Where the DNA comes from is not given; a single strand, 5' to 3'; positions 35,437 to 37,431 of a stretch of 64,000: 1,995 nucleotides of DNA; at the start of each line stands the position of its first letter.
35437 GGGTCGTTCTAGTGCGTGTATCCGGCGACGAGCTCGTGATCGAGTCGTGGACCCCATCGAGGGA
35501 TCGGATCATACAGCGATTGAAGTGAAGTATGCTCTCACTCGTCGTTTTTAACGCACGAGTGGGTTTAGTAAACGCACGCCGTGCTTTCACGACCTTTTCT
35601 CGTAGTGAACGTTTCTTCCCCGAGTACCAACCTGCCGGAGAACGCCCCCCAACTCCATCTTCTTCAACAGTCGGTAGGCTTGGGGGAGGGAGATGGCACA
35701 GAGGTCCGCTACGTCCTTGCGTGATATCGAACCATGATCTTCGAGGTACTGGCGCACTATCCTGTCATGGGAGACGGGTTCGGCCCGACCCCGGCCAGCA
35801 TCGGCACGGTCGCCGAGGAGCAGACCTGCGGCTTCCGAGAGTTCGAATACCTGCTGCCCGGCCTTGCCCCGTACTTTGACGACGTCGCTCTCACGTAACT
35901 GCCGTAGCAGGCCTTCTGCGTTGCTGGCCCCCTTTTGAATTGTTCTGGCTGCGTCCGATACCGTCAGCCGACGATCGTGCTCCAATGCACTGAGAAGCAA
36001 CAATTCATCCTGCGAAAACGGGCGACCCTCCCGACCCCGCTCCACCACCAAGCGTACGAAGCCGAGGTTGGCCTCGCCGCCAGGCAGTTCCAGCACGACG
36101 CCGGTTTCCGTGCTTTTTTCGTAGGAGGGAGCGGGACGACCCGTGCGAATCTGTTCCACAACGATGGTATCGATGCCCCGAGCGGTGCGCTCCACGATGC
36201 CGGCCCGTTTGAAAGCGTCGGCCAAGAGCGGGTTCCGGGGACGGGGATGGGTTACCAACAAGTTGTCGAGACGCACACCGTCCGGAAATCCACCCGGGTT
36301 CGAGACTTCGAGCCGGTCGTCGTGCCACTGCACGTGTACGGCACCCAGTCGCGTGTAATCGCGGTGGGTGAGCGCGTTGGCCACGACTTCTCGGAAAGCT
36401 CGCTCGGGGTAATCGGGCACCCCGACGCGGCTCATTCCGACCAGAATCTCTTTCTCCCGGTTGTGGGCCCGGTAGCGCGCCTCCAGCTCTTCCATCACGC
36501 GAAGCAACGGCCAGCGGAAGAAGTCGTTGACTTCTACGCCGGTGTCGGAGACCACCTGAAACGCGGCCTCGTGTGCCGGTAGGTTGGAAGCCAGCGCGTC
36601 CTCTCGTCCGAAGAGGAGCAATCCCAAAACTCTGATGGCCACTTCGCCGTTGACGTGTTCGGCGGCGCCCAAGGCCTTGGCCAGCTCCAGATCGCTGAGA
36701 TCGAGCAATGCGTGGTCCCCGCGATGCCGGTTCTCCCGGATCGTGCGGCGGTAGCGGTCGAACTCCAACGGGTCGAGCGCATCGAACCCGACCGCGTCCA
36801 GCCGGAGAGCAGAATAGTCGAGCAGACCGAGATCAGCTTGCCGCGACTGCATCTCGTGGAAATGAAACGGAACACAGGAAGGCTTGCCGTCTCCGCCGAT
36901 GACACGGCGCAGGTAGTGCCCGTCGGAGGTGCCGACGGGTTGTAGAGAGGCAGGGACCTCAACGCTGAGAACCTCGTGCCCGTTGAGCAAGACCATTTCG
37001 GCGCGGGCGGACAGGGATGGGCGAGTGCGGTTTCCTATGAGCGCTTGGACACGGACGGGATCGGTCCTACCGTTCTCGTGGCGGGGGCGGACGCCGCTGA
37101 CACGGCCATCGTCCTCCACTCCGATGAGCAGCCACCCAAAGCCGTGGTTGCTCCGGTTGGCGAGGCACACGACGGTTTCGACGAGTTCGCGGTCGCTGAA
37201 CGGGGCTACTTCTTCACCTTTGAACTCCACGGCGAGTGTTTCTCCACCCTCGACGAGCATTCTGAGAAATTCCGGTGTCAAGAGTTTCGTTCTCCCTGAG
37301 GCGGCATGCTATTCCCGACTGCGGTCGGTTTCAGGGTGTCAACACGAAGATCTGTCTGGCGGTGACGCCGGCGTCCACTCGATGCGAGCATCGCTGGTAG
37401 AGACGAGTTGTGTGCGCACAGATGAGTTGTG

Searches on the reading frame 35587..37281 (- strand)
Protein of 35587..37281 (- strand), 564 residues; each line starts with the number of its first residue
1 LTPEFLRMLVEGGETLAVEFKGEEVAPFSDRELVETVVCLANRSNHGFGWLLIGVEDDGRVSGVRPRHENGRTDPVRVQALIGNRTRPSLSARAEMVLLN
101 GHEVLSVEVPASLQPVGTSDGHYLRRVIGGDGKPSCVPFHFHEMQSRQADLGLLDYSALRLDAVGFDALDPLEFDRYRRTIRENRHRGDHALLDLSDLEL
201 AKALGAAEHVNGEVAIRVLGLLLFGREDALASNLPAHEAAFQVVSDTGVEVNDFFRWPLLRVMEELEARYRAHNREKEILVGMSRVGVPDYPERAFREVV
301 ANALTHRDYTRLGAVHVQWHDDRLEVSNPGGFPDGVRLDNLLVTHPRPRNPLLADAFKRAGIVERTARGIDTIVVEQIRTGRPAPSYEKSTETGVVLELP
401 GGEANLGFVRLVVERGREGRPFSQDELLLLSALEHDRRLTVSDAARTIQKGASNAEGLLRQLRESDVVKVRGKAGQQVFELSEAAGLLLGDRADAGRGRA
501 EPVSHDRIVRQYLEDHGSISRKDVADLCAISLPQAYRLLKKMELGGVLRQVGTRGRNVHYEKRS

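Call 10: search_protein_families(library=pfam, proteins=[window:35587-37281:-], max_evalue=0.001)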
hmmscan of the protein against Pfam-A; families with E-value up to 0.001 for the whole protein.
window:35587-37281:- (564 aa): 6 families
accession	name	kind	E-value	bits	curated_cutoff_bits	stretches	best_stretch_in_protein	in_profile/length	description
PF13749.12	HATPase_c_4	-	2.1e-17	63.4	26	1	314-392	3-83/89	Putative ATP-dependent DNA helicase recG C-terminal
PF04326.19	SLFN_AlbA_2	-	2e-14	54.6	25.3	1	14-127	1-110/118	Schlafen, AlbA_2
PF06224.18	AlkZ-like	-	4.4e-06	27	25.9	1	416-557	79-224/329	DNA glycosylase AlkZ-like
PF09339.16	HTH_IclR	-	1.4e-05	25.2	22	0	519-551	19-51/52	IclR helix-turn-helix domain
PF12840.13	HTH_20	-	6.3e-05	23.3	27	0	512-551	12-51/51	Helix-turn-helix domain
PF13412.12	HTH_24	-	0.00044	20.2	21.9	0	511-548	10-47/48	Winged helix-turn-helix DNA-binding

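Call 11: search_protein_families(library=padloc, proteins=[window:35587-37281:-], max_evalue=0.00001)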
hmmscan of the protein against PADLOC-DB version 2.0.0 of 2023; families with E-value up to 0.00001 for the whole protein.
window:35587-37281:- (564 aa): 3 families
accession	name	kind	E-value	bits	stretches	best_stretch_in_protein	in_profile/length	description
PDLC02402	Aga_SIR2-PNTD1-PNTD2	-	5.9e-11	39.2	1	209-375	364-537/876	Class I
PDLC02394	pAgo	-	2e-09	33.8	0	288-397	312-434/1121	-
PDLC02418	Aga_SIR2-Kinase-PNTD1-PNTD2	-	1.9e-08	31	1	282-375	312-415/756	Class I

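Call 42: search_protein_families(library=ncbifam, proteins=[window:35587-37281:-], max_evalue=0.001)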
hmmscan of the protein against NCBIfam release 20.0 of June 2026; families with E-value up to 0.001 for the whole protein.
window:35587-37281:- (564 aa): 0 families
